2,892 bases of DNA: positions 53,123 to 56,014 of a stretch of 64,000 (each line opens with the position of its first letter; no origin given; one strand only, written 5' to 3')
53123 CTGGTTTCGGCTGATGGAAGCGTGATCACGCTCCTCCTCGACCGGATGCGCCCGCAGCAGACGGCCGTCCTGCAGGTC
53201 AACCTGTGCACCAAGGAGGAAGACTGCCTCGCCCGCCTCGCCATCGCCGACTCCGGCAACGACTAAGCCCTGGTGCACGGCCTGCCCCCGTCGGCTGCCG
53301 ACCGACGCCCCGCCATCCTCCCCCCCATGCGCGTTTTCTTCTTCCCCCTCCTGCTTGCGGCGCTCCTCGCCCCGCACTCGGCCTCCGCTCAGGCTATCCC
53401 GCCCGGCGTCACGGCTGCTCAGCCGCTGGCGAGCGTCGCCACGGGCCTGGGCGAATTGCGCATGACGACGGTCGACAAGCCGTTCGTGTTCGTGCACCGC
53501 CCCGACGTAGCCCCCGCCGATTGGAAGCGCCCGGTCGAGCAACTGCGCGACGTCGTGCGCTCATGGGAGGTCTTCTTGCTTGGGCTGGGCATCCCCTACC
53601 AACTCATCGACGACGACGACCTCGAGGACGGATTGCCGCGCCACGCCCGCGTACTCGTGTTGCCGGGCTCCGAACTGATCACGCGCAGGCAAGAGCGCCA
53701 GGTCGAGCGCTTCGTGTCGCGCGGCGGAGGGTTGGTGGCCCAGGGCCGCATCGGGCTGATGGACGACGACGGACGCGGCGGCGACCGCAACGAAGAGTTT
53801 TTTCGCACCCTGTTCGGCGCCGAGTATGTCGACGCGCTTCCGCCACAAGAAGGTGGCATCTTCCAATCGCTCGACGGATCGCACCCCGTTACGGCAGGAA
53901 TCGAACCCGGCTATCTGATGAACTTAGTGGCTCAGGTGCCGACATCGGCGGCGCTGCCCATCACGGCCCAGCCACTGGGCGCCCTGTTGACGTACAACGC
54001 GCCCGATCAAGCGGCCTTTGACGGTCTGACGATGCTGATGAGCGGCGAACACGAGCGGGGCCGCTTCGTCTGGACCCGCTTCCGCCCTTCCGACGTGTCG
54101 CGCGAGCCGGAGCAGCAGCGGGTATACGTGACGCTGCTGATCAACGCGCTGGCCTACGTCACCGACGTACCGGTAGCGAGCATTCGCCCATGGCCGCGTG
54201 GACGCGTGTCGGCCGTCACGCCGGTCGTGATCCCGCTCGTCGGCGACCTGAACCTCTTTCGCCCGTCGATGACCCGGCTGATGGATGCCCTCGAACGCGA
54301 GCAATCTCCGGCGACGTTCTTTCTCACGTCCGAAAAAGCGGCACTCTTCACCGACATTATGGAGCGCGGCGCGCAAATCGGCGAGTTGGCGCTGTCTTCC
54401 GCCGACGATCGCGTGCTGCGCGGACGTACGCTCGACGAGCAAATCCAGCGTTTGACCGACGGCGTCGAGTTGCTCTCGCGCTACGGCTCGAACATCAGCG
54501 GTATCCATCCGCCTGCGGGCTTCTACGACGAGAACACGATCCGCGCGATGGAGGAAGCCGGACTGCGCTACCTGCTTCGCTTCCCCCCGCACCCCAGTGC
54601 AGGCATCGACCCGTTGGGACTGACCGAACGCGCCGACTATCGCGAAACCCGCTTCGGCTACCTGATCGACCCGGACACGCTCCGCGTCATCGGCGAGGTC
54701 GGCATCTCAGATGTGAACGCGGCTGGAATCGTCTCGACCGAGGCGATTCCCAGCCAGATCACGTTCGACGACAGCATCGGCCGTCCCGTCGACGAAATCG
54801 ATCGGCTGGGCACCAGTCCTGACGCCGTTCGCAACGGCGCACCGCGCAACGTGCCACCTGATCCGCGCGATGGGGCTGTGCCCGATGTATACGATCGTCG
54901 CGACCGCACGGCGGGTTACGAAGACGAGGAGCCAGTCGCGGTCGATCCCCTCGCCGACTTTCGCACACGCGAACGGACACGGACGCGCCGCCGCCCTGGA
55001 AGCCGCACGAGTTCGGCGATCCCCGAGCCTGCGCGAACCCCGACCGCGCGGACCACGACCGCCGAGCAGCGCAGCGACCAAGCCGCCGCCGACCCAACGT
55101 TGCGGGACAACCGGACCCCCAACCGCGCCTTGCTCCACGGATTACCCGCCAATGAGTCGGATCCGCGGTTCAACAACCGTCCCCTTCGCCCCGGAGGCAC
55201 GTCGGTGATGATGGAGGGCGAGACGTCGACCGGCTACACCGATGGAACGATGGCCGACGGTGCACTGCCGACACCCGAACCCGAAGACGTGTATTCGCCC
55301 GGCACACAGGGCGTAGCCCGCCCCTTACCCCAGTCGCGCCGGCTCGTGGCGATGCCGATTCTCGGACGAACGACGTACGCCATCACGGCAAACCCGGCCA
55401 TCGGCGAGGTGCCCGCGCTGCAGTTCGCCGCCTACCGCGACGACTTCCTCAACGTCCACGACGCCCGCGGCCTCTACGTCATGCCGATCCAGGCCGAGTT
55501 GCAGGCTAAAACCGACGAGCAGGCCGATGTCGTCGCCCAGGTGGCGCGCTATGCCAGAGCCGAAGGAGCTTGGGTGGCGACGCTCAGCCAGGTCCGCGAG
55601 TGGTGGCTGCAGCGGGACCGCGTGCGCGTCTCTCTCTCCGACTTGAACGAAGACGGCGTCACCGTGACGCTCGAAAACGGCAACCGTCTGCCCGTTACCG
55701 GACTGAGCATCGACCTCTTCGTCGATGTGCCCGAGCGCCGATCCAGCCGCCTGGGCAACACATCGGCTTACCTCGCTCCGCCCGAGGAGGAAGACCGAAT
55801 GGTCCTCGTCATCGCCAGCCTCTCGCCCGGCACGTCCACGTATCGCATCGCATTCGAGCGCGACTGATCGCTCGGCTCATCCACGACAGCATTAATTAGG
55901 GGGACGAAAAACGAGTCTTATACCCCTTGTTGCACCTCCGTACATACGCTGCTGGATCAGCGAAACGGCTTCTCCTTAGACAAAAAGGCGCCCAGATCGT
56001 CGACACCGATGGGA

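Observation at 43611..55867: Co-oriented susC-susD / processive GT2 synthase / Gln-rich membrane protein / two giant paralogs: candidate uncharacterised exopolysaccharide locus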

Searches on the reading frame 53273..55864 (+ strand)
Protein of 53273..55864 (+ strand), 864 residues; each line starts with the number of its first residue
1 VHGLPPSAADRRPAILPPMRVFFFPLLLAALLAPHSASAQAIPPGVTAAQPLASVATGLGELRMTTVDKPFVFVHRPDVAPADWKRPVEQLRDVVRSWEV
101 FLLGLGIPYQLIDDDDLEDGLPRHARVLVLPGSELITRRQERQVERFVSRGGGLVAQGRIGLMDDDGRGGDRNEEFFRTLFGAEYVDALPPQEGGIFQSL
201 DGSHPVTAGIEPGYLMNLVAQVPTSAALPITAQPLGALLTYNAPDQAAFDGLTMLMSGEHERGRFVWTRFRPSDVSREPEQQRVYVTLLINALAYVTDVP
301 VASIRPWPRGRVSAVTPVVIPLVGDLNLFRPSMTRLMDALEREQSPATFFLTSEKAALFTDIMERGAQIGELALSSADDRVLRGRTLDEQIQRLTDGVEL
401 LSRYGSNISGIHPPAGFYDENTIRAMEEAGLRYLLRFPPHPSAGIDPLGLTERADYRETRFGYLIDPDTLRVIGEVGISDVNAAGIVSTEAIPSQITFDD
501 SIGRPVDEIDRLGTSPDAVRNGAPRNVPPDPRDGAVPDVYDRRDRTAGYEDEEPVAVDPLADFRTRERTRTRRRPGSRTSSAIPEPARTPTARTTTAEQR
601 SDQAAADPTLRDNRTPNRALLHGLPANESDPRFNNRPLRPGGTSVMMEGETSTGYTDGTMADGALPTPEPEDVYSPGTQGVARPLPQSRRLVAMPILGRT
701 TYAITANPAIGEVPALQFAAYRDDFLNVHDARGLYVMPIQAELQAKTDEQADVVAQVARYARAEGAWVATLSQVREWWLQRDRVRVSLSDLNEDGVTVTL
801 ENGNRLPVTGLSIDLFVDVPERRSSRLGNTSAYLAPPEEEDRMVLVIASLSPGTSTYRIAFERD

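Call 4: search_protein_families(library=pfam, proteins=[window:53273-55864:+], max_evalue=0.01)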
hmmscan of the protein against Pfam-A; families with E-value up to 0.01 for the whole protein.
window:53273-55864:+ (864 aa): 2 families
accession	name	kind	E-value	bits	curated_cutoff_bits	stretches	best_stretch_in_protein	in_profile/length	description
PF01522.26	Polysacc_deac_1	-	2.4e-07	31.2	23.1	1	332-433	20-123/124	Polysaccharide deacetylase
PF06283.17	ThuA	-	0.00019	22.2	33.4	1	123-211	49-131/209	Trehalose utilisation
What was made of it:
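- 53327..55867 (+): Paralogue P2, 846 aa. The domain order is a cleavable signal peptide, a ThuA-like domain, a degenerate CE4 domain split by a disordered insert of about 235 residues, and a β-sandwich. Pfam gives Polysacc_deac_1 at 31 bits and a weak ThuA match (call 4).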

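Call 6: find_encoding_contigs(protein=window:53327-55864:+, flank=10000, max_places=6)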
Protein window:53327-55864:+ (846 aa): no gene with exactly this product is on record in the collection.
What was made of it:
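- Tried and rejected: An exact-sequence lookup of P2 on public contigs found no record (call 6).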

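Call 7: find_homologous_proteins(query=window:53327-55864:+, max_evalue=0.001)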
Query window:53327-55864:+ (846 aa): 17 proteins with E <= 0.001 among 8000 candidates.
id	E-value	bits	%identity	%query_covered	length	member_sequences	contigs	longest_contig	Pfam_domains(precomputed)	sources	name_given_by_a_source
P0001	0.0e+0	1887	100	100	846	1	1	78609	PF01522.27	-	-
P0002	0.0e+0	1689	91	98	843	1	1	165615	PF01522.27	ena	-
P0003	0.0e+0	1654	90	98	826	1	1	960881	PF01522.27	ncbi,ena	-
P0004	0.0e+0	1625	87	98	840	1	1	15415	PF01522.27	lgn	-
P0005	0.0e+0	1607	87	98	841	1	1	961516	PF01522.27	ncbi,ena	-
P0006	1.6e-181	624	55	54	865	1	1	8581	-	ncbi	-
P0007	4.2e-178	612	43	99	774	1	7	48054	-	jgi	jgi:hypothetical protein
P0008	1.5e-176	607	52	57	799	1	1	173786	-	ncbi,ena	-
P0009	2.2e-170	587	42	98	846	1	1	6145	PF01522.27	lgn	-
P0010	5.4e-170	586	52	53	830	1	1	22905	-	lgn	-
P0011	1.4e-165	571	52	54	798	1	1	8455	PF01522.27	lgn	-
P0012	5.0e-165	569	53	52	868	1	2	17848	PF01522.27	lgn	-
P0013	1.5e-164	568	52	52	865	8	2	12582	-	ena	-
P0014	8.2e-156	539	46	55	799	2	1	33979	PF06283.18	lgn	-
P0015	1.2e-137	479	53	52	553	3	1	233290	PF01522.27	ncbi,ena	-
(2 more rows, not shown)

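Call 8: find_encoding_contigs(protein=P0003, flank=10000, max_places=2)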
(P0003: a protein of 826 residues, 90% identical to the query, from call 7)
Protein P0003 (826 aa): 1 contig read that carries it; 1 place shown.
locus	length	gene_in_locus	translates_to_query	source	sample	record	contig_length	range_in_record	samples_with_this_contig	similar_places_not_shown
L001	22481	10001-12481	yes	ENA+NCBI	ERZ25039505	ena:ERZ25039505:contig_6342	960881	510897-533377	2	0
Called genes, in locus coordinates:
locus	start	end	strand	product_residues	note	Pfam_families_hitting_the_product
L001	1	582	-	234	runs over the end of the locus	PF13489:Methyltransf_23, PF01209:Ubie_methyltran (faint), PF13847:Methyltransf_31 (weak), PF08241:Methyltransf_11, PF08242:Methyltransf_12, PF13649:Methyltransf_25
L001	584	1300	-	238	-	PF03379:CcmB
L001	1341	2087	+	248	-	PF03747:ADP_ribosyl_GH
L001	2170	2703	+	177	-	PF16242:Pyrid_ox_like, PF01243:PNPOx_N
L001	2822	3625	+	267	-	PF03815:LCCL, PF08642:Rxt3 (weak)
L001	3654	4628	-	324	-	PF01565:FAD_binding_4, PF02873:MurB_C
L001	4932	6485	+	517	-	PF13506:Glyco_transf_21, PF00535:Glycos_transf_2, PF10111:Glyco_tranf_2_2 (weak), PF13641:Glyco_tranf_2_3, PF01644:Chitin_synth_1 (faint), PF03142:Chitin_synth_2 (weak), PF13632:Glyco_trans_2_3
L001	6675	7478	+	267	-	-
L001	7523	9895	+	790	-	-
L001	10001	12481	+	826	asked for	PF01522:Polysacc_deac_1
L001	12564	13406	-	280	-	PF02585:PIG-L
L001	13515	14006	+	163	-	-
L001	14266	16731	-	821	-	PF00133:tRNA-synt_1, PF01406:tRNA-synt_1e (faint), PF09334:tRNA-synt_1g, PF13603:tRNA-synt_1_2, PF00133:tRNA-synt_1, PF08264:Anticodon_1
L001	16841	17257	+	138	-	PF13380:CoA_binding_2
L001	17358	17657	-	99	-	PF01541:GIY-YIG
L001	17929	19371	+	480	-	PF00919:UPF0004, PF04055:Radical_SAM, PF01938:TRAM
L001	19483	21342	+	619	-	PF16927:HisKA_7TM, PF00989:PAS (weak), PF08448:PAS_4 (faint), PF13188:PAS_8 (weak), PF00512:HisKA (weak), PF02518:HATPase_c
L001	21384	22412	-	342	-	-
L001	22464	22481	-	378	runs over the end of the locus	PF23023:Anti-Pycsar_Apyc1, PF00753:Lactamase_B, PF12706:Lactamase_B_2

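Call 9: find_encoding_contigs(protein=P0008, flank=10000, max_places=2)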
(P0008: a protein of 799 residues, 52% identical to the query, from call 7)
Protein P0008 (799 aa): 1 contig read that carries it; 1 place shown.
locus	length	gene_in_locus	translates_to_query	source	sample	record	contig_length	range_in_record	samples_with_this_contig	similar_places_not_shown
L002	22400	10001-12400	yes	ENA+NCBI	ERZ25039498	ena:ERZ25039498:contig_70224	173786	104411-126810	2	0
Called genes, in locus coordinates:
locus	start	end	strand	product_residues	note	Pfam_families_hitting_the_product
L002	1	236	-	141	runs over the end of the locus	-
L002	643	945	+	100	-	PF08264:Anticodon_1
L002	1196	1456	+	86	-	PF05163:DinB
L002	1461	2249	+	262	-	PF02585:PIG-L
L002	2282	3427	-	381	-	PF03576:Peptidase_S58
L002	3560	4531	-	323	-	PF01565:FAD_binding_4, PF02873:MurB_C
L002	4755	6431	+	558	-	PF13506:Glyco_transf_21, PF00535:Glycos_transf_2, PF13641:Glyco_tranf_2_3, PF01644:Chitin_synth_1 (faint), PF03142:Chitin_synth_2, PF13632:Glyco_trans_2_3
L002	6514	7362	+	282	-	-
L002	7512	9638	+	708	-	-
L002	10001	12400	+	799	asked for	-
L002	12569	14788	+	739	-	PF17148:DUF5117, PF16313:DUF4953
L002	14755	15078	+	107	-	-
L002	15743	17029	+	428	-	PF00999:Na_H_Exchanger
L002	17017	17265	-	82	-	PF01176:eIF-1a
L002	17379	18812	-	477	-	PF00245:Alk_phosphatase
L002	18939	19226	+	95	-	PF00708:Acylphosphatase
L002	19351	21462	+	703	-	PF02012:BNR (faint), PF15902:Sortilin-Vps10 (faint), PF14870:PSII_BNR, PF18962:Por_Secre_tail (weak)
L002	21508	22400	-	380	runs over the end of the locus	PF13620:CarboxypepD_reg, PF13715:CarbopepD_reg_2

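Call 10: find_encoding_contigs(protein=P0007, flank=10000, max_places=2)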
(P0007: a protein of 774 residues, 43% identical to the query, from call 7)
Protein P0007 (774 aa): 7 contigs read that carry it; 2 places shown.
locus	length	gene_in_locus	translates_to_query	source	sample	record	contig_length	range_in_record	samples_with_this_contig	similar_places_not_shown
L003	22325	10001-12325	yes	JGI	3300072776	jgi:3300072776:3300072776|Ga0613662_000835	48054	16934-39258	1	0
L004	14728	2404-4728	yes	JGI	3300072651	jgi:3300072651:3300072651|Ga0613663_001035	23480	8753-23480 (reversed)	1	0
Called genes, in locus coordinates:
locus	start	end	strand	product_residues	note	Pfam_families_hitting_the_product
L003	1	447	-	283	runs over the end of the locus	PF03379:CcmB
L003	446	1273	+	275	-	PF03747:ADP_ribosyl_GH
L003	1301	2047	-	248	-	PF00072:Response_reg, PF04397:LytTR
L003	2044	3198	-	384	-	PF06580:His_kinase, PF02518:HATPase_c (weak)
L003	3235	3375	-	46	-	-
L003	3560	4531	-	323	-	PF01565:FAD_binding_4, PF02873:MurB_C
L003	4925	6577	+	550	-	PF13506:Glyco_transf_21, PF00535:Glycos_transf_2, PF13641:Glyco_tranf_2_3, PF01644:Chitin_synth_1 (faint), PF03142:Chitin_synth_2, PF13632:Glyco_trans_2_3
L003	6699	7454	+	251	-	-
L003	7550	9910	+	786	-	-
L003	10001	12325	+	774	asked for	-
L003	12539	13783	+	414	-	-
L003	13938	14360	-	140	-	PF04940:BLUF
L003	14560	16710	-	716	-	PF14537:Cytochrom_c3_2 (faint), PF09699:Paired_CXXCH_1 (faint), PF14522:Cytochrome_C7 (faint), PF13435:Cytochrome_C554 (faint), PF13432:TPR_16 (weak), PF14559:TPR_19 (weak), PF13432:TPR_16 (weak), PF14559:TPR_19 (weak), +9 more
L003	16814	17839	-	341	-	-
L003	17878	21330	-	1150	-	-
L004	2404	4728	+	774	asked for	-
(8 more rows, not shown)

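Call 16: find_encoding_contigs(protein=P0002, flank=10000, max_places=1)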
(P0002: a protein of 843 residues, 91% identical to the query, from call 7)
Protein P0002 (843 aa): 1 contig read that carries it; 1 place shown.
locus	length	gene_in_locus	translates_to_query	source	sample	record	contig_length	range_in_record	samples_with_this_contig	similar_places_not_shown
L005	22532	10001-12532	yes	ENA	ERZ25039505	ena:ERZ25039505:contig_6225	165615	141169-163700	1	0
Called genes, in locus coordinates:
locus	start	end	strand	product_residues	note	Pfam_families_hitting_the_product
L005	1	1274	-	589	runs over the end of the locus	-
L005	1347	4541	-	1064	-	PF13620:CarboxypepD_reg, PF13715:CarbopepD_reg_2, PF07715:Plug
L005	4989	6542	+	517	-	PF13506:Glyco_transf_21, PF00535:Glycos_transf_2, PF10111:Glyco_tranf_2_2 (weak), PF13641:Glyco_tranf_2_3, PF01644:Chitin_synth_1 (faint), PF03142:Chitin_synth_2 (weak), PF13632:Glyco_trans_2_3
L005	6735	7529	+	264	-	-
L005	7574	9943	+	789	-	-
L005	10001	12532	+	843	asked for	PF01522:Polysacc_deac_1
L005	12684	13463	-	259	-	PF02585:PIG-L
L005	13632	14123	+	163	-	-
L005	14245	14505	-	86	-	-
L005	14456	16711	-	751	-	PF00133:tRNA-synt_1, PF09334:tRNA-synt_1g, PF13603:tRNA-synt_1_2, PF00133:tRNA-synt_1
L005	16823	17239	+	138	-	PF13380:CoA_binding_2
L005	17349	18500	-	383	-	PF13784:Fic_N, PF02661:Fic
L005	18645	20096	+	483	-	PF00919:UPF0004, PF04055:Radical_SAM, PF01938:TRAM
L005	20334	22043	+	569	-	PF16927:HisKA_7TM, PF13188:PAS_8 (faint), PF00989:PAS (weak), PF00512:HisKA (weak), PF02518:HATPase_c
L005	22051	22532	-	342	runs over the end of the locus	-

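Call 17: find_encoding_contigs(protein=P0005, flank=10000, max_places=1)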
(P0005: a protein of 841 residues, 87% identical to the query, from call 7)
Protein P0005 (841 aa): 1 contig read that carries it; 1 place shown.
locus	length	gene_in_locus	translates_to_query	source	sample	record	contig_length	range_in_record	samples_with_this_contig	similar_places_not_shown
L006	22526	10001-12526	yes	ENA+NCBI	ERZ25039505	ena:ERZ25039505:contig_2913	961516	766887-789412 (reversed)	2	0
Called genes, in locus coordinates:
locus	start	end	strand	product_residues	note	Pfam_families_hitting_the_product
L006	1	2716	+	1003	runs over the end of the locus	PF13620:CarboxypepD_reg, PF13715:CarbopepD_reg_2, PF07715:Plug, PF00593:TonB_dep_Rec_b-barrel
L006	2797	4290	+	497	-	PF14322:SusD-like_3, PF07980:SusD_RagB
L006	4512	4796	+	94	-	-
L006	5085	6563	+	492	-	PF13506:Glyco_transf_21, PF00535:Glycos_transf_2, PF10111:Glyco_tranf_2_2, PF13641:Glyco_tranf_2_3, PF01644:Chitin_synth_1 (faint), PF03142:Chitin_synth_2 (weak), PF13632:Glyco_trans_2_3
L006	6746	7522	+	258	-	-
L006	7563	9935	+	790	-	-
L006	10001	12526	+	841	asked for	PF01522:Polysacc_deac_1 (weak)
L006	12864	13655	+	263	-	PF00106:adh_short, PF08659:KR, PF13561:adh_short_C2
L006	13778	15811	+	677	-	PF11897:DUF3417, PF00343:Phosphorylase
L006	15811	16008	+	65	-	-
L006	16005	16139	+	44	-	-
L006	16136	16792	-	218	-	PF00702:Hydrolase, PF12710:HAD (weak), PF13419:HAD_2, PF13242:Hydrolase_like (faint)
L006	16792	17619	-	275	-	PF00149:Metallophos, PF12850:Metallophos_2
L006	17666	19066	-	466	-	PF00364:Biotin_lipoyl, PF25997:BSH_YhbJ (weak), PF02817:E3_binding, PF00198:2-oxoacid_dh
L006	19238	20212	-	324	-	PF02779:Transket_pyr, PF02780:Transketolase_C, PF17147:PFOR_II (weak)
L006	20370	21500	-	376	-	PF00676:E1_dh, PF02775:TPP_enzyme_C, PF13292:DXP_synthase_N (weak), PF00456:Transketolase_N (weak)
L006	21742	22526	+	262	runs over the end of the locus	PF13641:Glyco_tranf_2_3, PF00535:Glycos_transf_2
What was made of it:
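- Intact orthologues occur in L001, L005 and L006 (calls 8, 16, 17).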

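Call 18: find_encoding_contigs(protein=P0015, flank=10000, max_places=1)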
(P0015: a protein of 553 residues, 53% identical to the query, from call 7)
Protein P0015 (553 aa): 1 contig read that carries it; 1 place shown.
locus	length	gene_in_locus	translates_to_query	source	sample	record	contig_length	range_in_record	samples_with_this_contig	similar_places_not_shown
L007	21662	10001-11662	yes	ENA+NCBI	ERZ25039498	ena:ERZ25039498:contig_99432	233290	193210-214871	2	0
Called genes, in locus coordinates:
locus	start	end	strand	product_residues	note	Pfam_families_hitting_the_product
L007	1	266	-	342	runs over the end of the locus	PF18962:Por_Secre_tail (weak)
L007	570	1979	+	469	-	PF03448:MgtE_N, PF00571:CBS, PF01769:MgtE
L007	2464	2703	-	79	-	-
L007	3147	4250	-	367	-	PF01565:FAD_binding_4, PF02873:MurB_C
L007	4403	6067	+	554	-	PF13506:Glyco_transf_21, PF13641:Glyco_tranf_2_3, PF00535:Glycos_transf_2, PF01644:Chitin_synth_1 (faint), PF03142:Chitin_synth_2 (weak), PF13632:Glyco_trans_2_3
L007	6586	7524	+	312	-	-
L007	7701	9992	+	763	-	-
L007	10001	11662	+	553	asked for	PF01522:Polysacc_deac_1 (weak)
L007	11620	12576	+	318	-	-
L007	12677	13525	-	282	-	PF02585:PIG-L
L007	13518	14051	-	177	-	PF12867:DinB_2 (weak), PF05163:DinB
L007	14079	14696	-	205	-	PF08264:Anticodon_1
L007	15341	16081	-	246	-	PF13603:tRNA-synt_1_2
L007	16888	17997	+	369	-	PF01408:GFO_IDH_MocA, PF02894:GFO_IDH_MocA_C, PF22725:GFO_IDH_MocA_C3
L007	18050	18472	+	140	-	PF13380:CoA_binding_2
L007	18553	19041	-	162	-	-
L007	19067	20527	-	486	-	PF14322:SusD-like_3, PF07980:SusD_RagB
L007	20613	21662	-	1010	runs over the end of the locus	PF13620:CarboxypepD_reg, PF13715:CarbopepD_reg_2, PF09430:EMC7_beta-sandw (faint), PF07715:Plug, PF00593:TonB_dep_Rec_b-barrel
